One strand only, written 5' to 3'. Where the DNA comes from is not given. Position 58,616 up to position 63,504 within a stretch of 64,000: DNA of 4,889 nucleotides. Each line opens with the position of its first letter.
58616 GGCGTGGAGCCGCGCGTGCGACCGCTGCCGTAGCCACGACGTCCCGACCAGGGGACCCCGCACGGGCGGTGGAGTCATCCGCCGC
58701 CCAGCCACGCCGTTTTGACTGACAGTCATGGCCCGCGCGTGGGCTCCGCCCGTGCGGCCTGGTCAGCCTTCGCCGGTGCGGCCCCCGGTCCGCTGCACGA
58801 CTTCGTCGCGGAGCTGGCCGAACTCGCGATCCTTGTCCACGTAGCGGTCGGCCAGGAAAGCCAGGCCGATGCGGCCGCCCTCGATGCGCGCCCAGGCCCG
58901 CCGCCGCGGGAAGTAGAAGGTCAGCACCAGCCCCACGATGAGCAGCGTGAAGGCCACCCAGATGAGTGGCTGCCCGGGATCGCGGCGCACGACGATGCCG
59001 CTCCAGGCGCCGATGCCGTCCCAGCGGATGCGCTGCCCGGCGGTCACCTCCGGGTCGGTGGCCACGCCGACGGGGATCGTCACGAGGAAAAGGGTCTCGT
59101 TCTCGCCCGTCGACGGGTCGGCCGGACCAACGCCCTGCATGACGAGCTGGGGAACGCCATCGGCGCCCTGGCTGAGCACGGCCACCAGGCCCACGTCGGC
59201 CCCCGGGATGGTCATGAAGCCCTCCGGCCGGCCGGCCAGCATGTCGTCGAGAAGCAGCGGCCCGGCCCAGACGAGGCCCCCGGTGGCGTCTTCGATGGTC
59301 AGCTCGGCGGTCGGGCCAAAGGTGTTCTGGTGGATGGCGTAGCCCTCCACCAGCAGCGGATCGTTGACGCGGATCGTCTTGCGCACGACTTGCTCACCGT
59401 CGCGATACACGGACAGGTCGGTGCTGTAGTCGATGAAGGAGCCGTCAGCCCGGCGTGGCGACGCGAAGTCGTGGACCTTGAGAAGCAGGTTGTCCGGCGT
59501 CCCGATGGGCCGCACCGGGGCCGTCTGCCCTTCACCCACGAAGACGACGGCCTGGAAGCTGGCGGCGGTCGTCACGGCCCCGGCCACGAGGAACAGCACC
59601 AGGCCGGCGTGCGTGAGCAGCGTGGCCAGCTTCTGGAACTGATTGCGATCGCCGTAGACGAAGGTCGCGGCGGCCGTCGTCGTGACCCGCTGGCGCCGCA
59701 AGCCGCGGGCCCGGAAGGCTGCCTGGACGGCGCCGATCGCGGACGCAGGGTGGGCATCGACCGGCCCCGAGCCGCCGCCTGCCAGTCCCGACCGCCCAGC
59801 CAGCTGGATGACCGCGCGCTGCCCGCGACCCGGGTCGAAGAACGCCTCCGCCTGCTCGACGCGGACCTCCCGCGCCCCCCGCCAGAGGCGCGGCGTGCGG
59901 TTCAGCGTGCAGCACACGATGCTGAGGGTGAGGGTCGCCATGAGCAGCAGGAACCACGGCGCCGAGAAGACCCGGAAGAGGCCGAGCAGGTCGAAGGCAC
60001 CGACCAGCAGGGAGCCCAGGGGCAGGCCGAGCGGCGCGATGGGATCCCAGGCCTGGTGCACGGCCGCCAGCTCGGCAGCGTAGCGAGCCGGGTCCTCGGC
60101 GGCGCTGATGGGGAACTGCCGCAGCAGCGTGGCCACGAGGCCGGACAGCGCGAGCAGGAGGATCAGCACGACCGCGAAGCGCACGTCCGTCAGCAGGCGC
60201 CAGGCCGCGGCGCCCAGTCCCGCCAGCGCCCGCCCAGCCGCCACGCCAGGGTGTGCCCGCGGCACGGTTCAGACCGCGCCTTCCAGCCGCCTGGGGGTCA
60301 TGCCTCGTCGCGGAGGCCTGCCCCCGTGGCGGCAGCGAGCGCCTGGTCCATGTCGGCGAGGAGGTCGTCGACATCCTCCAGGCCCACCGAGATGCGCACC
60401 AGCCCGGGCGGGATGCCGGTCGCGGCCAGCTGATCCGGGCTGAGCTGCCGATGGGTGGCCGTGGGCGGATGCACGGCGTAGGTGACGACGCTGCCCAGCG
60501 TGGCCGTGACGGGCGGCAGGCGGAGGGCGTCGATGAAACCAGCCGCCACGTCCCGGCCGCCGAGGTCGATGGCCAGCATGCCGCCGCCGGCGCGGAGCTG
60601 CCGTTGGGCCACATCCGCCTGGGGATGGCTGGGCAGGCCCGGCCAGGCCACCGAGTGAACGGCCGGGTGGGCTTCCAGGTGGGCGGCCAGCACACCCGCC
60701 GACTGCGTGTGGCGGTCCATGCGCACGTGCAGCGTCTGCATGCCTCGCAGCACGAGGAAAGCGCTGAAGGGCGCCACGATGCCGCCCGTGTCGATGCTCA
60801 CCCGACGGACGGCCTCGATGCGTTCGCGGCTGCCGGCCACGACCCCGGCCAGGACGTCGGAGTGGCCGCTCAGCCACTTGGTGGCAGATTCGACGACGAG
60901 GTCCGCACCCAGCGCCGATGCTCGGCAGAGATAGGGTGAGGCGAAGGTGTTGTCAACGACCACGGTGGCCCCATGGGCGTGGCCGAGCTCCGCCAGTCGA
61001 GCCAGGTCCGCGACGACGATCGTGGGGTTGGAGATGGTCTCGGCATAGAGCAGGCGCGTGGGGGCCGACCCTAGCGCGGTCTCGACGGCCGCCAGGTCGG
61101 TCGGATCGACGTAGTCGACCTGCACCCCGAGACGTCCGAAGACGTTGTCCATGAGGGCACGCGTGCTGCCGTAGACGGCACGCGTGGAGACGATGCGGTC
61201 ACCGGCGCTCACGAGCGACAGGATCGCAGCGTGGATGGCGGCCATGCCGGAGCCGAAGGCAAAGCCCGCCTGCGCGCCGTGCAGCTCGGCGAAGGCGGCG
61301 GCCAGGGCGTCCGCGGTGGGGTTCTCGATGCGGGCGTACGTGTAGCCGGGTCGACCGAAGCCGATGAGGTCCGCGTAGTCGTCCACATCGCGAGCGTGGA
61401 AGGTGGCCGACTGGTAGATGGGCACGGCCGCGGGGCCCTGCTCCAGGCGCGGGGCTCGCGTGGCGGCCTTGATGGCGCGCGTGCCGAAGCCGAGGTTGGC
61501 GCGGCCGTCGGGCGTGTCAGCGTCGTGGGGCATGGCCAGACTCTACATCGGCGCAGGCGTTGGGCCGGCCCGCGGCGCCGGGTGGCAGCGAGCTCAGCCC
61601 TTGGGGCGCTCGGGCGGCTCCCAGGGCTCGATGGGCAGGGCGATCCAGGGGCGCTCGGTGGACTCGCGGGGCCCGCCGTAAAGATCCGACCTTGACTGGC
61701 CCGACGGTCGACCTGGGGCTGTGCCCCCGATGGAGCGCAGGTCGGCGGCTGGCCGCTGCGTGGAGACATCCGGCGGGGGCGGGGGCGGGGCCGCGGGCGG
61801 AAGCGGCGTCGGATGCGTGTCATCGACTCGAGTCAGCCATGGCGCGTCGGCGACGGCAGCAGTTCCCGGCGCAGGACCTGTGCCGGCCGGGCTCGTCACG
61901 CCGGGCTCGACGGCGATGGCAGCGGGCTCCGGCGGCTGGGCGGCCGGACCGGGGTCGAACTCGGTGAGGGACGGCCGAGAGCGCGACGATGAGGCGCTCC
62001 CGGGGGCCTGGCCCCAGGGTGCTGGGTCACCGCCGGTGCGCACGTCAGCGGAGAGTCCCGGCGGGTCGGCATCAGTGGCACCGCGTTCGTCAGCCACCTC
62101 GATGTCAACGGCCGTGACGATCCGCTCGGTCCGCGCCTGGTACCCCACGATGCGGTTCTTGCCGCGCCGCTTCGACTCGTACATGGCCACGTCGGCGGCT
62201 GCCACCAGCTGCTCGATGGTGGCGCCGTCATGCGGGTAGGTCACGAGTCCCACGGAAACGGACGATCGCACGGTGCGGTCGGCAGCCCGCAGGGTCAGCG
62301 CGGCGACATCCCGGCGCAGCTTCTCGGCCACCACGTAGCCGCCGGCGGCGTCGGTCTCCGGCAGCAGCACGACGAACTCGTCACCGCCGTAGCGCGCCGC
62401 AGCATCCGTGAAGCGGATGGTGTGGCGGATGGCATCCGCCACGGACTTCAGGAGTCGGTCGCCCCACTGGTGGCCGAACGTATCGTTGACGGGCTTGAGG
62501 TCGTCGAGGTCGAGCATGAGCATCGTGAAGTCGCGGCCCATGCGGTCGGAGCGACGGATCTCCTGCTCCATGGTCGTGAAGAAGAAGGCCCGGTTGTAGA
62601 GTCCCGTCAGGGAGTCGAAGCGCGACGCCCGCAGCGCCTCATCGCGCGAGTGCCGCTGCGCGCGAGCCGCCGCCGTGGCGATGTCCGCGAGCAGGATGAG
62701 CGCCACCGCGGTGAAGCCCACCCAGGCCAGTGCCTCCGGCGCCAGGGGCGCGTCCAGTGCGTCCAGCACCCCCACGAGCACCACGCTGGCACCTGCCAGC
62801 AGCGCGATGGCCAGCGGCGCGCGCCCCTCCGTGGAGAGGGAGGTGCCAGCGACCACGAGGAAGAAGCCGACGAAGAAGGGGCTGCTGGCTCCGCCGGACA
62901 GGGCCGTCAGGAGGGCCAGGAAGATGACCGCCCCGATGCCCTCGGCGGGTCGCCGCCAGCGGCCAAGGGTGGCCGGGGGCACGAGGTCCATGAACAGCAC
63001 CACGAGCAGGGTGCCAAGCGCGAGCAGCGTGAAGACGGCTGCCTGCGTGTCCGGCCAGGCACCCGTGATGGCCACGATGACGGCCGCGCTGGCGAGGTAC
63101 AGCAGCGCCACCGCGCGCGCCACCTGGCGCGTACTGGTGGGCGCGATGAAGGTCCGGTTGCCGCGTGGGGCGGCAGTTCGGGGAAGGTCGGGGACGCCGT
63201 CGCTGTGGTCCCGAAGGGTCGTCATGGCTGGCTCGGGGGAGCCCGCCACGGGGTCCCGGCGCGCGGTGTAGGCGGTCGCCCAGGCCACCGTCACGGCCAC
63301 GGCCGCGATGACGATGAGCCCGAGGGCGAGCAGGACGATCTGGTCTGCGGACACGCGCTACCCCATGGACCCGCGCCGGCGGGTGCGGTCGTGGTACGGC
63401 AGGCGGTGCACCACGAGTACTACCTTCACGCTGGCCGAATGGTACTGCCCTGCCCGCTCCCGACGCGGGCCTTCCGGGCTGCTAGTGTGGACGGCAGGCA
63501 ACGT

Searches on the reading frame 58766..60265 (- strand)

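Call 43: search_protein_families(library=pfam, proteins=[window:58766-60265:-], max_evalue=0.01)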
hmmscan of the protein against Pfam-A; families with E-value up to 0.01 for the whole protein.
window:58766-60265:- (500 aa): 1 family
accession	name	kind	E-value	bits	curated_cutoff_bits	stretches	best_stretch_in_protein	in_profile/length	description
PF05140.19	ResB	-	4.1e-57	194.5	24.6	2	28-320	1-269/486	ResB-like family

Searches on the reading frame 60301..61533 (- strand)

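Call 43: search_protein_families(library=pfam, proteins=[window:60301-61533:-], max_evalue=0.01)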
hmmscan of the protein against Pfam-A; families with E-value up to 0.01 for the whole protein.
window:60301-61533:- (411 aa): 5 families
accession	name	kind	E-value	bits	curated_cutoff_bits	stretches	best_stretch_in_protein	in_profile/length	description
PF01053.26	Cys_Met_Meta_PP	-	6.7e-122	407.2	27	1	18-399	2-380/381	Cys/Met metabolism PLP-dependent enzyme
PF00155.27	Aminotran_1_2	-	2.6e-09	37.2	19.7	1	73-198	42-189/361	Aminotransferase class I and II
PF00266.25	Aminotran_5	-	1.7e-06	27.7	21.5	1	94-245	69-224/371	Aminotransferase class-V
PF01041.23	DegT_DnrJ_EryC1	-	0.0022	17.7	19.8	1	72-195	24-146/360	DegT/DnrJ/EryC1/StrS aminotransferase family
PF01212.27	Beta_elim_lyase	-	0.007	16.2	27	0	70-291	30-270/288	Beta-eliminating lyase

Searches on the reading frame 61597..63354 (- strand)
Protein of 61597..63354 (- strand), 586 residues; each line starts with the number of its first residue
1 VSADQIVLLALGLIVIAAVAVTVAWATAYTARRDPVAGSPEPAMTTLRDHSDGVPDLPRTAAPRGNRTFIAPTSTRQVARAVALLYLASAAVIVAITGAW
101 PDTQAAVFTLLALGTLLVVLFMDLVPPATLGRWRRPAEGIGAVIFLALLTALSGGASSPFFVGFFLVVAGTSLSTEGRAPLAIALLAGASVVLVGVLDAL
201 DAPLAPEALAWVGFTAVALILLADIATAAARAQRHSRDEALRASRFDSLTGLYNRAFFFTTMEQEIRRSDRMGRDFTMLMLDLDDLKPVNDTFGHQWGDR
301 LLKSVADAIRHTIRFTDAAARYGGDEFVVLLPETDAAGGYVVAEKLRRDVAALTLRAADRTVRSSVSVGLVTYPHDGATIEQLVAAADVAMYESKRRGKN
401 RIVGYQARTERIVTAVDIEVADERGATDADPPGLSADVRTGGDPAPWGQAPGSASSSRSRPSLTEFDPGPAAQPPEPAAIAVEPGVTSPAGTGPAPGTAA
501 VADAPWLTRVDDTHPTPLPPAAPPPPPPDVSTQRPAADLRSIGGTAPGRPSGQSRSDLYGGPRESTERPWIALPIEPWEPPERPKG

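Call 43: search_protein_families(library=pfam, proteins=[window:61597-63354:-], max_evalue=0.01)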
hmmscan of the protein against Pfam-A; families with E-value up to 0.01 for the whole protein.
window:61597-63354:- (586 aa): 1 family
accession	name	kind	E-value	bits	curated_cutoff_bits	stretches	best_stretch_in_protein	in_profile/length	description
PF00990.26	GGDEF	-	2.6e-44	151.3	23.8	1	246-401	3-161/161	Diguanylate cyclase, GGDEF domain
